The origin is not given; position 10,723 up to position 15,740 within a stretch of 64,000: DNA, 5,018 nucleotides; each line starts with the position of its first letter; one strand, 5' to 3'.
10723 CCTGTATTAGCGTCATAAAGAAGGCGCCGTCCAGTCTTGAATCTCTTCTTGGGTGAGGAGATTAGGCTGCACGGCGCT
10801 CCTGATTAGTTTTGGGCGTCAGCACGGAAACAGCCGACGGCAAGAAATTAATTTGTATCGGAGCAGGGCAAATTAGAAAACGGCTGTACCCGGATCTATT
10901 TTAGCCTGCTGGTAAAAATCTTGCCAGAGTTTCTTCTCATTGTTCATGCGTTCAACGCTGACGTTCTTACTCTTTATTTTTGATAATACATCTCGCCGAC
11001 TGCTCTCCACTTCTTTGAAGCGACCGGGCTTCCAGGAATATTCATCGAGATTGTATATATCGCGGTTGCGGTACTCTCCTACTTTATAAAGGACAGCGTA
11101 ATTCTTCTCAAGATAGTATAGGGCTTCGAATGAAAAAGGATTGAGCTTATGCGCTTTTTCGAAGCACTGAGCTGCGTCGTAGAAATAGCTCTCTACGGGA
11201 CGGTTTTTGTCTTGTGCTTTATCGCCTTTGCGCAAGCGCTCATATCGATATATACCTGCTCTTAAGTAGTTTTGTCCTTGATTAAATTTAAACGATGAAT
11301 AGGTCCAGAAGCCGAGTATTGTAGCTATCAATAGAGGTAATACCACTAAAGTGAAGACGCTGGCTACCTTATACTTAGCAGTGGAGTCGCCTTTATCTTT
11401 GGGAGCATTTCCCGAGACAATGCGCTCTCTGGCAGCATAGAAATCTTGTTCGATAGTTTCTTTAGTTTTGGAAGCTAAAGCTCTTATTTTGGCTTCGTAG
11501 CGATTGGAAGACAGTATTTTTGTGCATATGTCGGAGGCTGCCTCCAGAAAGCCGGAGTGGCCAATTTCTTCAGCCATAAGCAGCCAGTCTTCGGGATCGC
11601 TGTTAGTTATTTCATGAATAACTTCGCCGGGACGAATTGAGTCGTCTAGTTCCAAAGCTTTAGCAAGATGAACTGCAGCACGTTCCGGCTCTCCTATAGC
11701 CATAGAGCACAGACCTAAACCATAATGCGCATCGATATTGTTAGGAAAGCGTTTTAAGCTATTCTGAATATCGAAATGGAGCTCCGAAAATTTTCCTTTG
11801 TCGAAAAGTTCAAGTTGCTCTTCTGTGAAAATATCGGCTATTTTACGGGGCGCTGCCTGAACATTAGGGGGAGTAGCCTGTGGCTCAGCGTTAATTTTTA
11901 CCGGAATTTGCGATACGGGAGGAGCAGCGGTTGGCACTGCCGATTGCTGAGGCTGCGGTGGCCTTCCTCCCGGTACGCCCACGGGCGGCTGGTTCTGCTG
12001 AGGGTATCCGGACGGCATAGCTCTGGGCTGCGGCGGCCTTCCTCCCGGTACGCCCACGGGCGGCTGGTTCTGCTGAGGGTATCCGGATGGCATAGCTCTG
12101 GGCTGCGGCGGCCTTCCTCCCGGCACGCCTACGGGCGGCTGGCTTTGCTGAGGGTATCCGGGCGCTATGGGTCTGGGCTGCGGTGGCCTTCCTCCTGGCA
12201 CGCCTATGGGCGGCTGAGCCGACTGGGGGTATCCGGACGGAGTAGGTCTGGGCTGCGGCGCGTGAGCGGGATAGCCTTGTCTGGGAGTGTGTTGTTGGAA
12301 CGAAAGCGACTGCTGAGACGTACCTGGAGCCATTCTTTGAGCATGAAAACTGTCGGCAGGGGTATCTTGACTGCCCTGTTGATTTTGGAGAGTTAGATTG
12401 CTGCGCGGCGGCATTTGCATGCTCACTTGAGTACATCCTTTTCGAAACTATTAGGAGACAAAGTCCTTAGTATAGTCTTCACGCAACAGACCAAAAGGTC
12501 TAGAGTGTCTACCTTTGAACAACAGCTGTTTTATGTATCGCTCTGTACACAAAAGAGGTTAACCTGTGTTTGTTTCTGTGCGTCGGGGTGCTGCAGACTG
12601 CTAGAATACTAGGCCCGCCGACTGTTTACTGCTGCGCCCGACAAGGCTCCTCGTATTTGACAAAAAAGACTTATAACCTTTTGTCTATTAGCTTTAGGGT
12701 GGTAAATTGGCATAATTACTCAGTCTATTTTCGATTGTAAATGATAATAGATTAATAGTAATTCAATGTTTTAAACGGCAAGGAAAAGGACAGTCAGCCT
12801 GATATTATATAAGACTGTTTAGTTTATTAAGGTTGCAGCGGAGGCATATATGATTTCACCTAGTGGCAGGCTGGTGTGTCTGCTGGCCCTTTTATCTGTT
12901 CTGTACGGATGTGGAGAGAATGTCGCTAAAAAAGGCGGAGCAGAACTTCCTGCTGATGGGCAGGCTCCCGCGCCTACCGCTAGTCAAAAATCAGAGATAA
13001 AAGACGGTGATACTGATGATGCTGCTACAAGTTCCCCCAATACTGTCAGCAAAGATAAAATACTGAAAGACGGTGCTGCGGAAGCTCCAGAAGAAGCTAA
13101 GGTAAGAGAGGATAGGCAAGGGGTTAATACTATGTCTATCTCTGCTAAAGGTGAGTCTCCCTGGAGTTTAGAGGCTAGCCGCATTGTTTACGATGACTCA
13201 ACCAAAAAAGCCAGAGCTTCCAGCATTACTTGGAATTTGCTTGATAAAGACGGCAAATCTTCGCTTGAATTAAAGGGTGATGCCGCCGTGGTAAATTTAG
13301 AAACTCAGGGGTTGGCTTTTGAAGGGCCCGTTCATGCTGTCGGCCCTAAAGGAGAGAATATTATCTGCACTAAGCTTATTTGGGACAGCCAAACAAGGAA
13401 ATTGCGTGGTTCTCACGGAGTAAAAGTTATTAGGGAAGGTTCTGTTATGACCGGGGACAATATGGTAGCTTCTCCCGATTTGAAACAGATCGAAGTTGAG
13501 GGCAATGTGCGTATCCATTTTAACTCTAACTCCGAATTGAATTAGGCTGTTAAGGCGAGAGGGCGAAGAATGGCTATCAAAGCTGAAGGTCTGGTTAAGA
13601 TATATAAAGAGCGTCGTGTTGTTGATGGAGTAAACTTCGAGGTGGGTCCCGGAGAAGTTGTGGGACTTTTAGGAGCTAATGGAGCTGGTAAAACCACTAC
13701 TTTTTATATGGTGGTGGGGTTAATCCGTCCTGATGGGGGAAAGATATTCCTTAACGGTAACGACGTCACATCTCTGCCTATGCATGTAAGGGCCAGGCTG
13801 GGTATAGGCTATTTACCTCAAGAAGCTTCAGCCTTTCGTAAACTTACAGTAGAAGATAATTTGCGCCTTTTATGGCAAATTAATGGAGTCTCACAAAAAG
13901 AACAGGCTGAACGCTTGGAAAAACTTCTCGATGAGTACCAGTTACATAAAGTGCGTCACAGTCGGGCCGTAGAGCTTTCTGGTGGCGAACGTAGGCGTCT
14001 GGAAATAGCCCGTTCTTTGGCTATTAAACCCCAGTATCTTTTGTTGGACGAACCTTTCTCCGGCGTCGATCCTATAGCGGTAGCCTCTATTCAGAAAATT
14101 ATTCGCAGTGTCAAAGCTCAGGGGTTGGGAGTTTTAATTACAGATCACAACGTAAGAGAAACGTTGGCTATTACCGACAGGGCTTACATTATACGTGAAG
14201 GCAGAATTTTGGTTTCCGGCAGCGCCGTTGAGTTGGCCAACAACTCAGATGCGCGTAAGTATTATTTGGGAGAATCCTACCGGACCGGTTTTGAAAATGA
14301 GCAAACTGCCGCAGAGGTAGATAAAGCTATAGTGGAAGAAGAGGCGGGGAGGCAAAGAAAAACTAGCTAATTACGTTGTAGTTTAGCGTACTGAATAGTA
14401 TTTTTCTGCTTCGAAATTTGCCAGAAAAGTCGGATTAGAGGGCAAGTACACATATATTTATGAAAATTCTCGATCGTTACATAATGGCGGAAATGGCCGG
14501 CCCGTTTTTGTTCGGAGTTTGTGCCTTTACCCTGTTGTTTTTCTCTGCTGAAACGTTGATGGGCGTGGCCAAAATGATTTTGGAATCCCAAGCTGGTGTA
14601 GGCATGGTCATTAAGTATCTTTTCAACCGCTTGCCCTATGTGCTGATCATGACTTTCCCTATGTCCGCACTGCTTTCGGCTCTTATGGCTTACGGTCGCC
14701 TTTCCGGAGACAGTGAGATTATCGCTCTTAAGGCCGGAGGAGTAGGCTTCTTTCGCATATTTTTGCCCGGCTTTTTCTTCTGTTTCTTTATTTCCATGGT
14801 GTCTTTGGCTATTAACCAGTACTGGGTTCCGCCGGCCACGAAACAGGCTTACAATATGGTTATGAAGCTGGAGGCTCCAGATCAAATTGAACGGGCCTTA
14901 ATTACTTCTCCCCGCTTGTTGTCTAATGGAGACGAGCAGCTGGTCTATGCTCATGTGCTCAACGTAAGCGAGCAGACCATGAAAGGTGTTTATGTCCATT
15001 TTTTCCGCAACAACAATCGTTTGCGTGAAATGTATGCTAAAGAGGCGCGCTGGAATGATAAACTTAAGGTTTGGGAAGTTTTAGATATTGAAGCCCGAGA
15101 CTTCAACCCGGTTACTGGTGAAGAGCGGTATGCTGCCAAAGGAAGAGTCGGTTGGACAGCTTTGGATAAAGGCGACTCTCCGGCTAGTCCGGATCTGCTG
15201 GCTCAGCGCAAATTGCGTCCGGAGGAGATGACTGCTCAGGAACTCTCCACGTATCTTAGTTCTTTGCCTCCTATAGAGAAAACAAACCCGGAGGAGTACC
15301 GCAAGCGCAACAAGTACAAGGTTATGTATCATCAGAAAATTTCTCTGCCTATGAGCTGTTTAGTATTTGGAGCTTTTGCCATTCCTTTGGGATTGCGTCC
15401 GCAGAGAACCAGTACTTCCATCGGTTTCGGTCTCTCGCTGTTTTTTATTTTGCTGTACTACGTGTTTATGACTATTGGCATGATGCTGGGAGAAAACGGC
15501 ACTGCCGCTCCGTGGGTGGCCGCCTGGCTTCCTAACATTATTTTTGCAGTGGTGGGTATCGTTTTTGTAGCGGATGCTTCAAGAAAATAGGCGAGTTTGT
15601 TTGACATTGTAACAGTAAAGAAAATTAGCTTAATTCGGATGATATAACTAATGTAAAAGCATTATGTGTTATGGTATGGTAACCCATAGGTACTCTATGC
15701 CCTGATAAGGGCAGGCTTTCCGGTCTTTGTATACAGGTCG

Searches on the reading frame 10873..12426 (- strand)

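Call 15: search_protein_families(library=pfam, proteins=[window:10873-12426:-], max_evalue=0.00001)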
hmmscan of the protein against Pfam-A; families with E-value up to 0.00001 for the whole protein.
window:10873-12426:- (517 aa): 2 families
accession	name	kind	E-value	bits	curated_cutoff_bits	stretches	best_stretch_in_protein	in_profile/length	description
PF00515.34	TPR_1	-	6.7e-08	32.5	27.8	0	232-261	2-31/34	Tetratricopeptide repeat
PF07719.23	TPR_2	-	2.7e-07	30.6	27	0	232-262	2-32/34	Tetratricopeptide repeat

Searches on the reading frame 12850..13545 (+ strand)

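Call 15: search_protein_families(library=pfam, proteins=[window:12850-13545:+], max_evalue=0.00001)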
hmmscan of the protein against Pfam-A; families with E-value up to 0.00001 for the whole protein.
window:12850-13545:+ (231 aa): 1 family
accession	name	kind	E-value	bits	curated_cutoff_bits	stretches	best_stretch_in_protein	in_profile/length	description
PF06835.18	LptC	-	2.3e-09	37.5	21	1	90-223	37-173/175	Lipopolysaccharide-assembly, LptC-related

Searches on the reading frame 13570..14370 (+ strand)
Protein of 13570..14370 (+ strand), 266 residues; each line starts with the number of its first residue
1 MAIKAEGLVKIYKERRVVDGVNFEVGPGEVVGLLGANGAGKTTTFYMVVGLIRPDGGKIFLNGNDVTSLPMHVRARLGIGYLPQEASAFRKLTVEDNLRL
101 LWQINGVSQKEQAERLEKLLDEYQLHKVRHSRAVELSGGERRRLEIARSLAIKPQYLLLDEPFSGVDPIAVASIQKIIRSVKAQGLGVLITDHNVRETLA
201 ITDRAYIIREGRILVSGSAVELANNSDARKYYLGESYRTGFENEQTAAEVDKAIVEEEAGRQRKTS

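Call 15: search_protein_families(library=pfam, proteins=[window:13570-14370:+], max_evalue=0.00001)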
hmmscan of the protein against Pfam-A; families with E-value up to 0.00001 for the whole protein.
window:13570-14370:+ (266 aa): 1 family
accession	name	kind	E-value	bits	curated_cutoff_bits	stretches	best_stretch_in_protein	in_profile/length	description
PF00005.33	ABC_tran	-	9.7e-35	120.6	25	1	19-163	2-136/137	ABC transporter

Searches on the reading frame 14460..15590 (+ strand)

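Call 15: search_protein_families(library=pfam, proteins=[window:14460-15590:+], max_evalue=0.00001)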
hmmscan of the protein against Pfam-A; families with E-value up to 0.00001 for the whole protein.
window:14460-15590:+ (376 aa): 1 family
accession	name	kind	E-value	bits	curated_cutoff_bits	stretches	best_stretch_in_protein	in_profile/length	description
PF03739.19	LptF_LptG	-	4.6e-79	266.4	27.9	1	6-368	1-349/353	Lipopolysaccharide export system permease LptF/LptG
